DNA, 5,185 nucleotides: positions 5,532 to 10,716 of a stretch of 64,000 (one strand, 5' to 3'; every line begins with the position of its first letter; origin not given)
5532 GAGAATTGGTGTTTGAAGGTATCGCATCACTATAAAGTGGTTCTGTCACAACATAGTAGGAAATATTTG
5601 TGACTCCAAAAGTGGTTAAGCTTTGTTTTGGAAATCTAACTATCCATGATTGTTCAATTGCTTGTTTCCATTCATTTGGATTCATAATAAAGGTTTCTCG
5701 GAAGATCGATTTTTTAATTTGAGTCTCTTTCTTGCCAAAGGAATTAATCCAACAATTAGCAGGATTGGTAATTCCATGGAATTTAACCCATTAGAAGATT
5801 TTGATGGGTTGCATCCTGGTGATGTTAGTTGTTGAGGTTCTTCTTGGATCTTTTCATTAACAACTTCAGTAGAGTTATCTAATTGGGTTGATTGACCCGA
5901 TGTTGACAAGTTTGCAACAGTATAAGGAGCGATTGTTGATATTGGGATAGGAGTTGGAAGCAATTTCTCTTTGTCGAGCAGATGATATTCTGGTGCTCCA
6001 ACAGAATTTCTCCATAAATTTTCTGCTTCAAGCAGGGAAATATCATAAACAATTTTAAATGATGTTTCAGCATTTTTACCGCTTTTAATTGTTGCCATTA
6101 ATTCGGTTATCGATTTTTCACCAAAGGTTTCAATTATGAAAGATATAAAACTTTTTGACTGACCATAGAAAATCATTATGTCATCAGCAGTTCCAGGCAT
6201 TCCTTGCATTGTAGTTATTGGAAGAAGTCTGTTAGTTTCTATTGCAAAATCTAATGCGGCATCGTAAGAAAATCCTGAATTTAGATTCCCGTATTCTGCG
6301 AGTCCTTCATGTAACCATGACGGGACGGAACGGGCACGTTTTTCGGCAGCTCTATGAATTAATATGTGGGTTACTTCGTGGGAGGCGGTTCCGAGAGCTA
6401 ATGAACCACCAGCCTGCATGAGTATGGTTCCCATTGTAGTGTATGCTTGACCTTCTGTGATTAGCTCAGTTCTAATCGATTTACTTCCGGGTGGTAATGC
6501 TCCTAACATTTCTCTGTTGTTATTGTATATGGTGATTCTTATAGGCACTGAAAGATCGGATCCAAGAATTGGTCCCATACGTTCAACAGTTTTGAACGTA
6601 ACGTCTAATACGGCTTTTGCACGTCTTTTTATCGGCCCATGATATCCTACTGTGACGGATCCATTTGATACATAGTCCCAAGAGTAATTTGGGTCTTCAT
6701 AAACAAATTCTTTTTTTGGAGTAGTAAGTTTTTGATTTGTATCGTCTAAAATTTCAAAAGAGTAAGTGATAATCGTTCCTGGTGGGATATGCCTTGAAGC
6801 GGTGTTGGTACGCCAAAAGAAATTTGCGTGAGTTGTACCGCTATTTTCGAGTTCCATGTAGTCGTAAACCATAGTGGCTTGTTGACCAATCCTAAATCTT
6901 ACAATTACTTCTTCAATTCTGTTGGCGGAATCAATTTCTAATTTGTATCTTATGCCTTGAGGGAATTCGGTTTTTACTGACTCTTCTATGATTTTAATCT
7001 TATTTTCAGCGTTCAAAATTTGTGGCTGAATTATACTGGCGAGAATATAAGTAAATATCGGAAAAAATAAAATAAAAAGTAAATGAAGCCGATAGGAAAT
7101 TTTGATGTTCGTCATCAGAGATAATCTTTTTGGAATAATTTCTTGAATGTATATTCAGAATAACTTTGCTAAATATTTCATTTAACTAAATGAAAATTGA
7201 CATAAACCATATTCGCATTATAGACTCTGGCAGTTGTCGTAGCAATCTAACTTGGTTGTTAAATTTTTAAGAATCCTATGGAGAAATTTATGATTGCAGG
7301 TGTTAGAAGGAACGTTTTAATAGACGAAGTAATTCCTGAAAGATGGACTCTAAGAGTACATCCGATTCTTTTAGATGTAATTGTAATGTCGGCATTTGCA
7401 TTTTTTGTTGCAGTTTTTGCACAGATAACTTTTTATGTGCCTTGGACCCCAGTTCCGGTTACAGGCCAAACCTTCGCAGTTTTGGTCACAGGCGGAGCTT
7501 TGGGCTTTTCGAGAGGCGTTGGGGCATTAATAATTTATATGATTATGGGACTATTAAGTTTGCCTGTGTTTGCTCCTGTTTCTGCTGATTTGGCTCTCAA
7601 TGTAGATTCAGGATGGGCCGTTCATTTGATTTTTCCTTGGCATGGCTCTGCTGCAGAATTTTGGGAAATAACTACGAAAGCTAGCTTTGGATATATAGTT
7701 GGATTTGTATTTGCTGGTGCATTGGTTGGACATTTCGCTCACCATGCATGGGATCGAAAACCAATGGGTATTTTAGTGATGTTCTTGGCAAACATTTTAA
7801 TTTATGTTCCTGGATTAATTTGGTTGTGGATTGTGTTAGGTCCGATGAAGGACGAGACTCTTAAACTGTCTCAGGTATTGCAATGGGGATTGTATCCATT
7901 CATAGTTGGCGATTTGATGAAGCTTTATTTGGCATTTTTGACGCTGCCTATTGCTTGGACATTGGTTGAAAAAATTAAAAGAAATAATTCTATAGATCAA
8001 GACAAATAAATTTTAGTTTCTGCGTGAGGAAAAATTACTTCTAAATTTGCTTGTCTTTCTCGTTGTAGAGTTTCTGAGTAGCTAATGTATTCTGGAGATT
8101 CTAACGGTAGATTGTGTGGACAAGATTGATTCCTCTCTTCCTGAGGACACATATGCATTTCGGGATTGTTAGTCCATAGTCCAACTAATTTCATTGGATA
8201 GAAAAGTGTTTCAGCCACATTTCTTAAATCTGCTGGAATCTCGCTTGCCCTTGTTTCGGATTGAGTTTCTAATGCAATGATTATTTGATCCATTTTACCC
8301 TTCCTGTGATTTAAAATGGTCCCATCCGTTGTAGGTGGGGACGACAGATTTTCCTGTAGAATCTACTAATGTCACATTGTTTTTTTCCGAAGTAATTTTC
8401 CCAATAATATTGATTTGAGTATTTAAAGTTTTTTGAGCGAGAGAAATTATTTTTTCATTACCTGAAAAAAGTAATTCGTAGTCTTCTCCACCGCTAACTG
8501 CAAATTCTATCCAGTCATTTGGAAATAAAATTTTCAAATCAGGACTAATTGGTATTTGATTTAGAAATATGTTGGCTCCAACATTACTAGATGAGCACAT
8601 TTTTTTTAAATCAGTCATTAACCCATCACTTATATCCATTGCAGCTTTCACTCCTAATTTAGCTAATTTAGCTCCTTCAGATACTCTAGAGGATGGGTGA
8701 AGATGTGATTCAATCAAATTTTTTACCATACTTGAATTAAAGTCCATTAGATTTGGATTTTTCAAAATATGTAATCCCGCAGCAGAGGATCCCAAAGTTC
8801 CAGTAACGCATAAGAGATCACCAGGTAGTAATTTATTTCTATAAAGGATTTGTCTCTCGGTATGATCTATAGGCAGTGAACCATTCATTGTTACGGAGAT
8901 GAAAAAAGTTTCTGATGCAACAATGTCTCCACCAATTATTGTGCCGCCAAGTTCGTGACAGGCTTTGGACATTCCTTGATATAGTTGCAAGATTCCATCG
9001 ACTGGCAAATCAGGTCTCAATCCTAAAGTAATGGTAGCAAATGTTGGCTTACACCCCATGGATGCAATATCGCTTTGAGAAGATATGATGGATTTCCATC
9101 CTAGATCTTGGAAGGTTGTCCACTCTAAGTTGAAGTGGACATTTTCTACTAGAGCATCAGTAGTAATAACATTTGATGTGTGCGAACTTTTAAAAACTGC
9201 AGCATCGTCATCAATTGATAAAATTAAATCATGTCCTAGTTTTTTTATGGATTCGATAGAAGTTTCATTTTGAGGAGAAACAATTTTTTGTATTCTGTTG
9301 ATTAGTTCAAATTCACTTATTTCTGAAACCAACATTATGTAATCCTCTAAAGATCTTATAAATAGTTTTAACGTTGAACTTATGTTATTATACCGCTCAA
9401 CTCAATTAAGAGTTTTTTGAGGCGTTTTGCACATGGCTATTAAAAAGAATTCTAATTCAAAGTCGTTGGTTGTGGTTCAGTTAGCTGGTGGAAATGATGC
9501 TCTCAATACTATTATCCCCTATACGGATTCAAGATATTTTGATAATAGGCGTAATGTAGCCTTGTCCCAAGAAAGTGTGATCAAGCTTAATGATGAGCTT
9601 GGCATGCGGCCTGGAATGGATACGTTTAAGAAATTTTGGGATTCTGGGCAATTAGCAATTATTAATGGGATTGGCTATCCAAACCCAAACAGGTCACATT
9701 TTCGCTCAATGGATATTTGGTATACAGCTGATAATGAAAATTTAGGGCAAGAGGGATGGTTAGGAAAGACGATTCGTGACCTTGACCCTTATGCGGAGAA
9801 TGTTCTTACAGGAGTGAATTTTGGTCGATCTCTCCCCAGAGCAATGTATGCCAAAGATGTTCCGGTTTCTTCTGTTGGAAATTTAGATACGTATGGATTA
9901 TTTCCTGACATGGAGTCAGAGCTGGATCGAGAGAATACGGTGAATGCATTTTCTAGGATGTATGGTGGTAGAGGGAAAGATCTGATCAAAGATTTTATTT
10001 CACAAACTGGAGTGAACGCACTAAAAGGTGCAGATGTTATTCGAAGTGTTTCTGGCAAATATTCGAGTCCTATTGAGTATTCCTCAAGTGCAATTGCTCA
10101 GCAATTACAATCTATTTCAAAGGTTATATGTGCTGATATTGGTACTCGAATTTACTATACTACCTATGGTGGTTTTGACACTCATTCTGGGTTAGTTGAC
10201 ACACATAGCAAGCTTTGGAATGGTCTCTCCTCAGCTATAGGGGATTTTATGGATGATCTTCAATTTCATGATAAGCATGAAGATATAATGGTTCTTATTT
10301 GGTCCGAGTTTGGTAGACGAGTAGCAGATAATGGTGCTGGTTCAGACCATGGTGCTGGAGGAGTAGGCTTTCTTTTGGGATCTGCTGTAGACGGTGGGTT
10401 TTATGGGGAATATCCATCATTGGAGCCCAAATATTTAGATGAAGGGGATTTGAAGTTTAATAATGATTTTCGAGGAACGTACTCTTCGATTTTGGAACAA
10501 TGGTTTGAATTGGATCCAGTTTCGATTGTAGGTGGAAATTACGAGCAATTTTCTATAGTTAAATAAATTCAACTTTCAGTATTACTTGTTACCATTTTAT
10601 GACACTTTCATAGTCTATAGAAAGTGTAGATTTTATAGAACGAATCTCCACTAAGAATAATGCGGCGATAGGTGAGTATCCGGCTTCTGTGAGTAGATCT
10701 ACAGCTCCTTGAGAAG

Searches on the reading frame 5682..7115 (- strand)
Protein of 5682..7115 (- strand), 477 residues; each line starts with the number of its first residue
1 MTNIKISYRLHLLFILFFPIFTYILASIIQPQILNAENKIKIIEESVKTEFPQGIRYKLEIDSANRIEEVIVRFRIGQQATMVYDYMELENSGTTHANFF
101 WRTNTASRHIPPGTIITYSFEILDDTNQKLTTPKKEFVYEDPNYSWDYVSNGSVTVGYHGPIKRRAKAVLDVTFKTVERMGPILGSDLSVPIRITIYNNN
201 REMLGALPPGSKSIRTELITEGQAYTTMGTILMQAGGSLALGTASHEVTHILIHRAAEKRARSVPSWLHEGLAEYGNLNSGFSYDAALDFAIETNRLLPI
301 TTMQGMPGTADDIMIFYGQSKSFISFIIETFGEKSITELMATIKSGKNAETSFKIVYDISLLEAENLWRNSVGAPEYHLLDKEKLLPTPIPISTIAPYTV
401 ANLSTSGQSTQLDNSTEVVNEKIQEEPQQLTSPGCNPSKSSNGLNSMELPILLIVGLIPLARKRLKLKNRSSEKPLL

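Call 30: search_protein_families(library=ncbifam, max_evalue=1e-10, proteins=[window:5682-7115:-])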
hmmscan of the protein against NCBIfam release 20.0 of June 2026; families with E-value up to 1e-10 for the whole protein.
window:5682-7115:- (477 aa): 0 families

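Call 47: search_protein_families(library=pfam, max_evalue=0.0001, proteins=[window:5682-7115:-])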
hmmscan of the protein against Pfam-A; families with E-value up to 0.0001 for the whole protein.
window:5682-7115:- (477 aa): 1 family
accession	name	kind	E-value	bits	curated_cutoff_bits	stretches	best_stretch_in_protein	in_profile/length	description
PF13485.12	Peptidase_MA_2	-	2.3e-22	80.3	32.4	1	182-372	11-199/201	Peptidase MA superfamily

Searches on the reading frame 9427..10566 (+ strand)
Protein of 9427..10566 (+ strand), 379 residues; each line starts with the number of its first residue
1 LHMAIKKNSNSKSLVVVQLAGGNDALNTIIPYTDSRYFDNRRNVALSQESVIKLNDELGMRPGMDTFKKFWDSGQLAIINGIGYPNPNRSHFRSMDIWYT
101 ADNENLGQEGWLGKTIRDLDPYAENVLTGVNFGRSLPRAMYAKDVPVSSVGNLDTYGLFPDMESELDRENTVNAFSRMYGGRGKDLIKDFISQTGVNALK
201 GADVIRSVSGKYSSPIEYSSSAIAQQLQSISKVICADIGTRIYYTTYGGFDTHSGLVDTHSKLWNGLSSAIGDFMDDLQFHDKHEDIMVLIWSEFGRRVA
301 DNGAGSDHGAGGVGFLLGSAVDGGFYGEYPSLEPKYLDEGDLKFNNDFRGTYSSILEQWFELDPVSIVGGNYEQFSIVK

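Call 31: search_protein_families(library=ncbifam, max_evalue=1e-15, proteins=[window:9427-10566:+])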
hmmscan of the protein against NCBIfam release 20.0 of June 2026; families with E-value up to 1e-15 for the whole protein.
window:9427-10566:+ (379 aa): 0 families

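Call 47: search_protein_families(library=pfam, max_evalue=0.0001, proteins=[window:9427-10566:+])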
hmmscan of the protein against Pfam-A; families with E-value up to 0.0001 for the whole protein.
window:9427-10566:+ (379 aa): 1 family
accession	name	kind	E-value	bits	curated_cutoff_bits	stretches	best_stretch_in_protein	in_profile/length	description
PF07394.17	DUF1501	-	2.3e-20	73.6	27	1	237-336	241-343/390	Protein of unknown function (DUF1501)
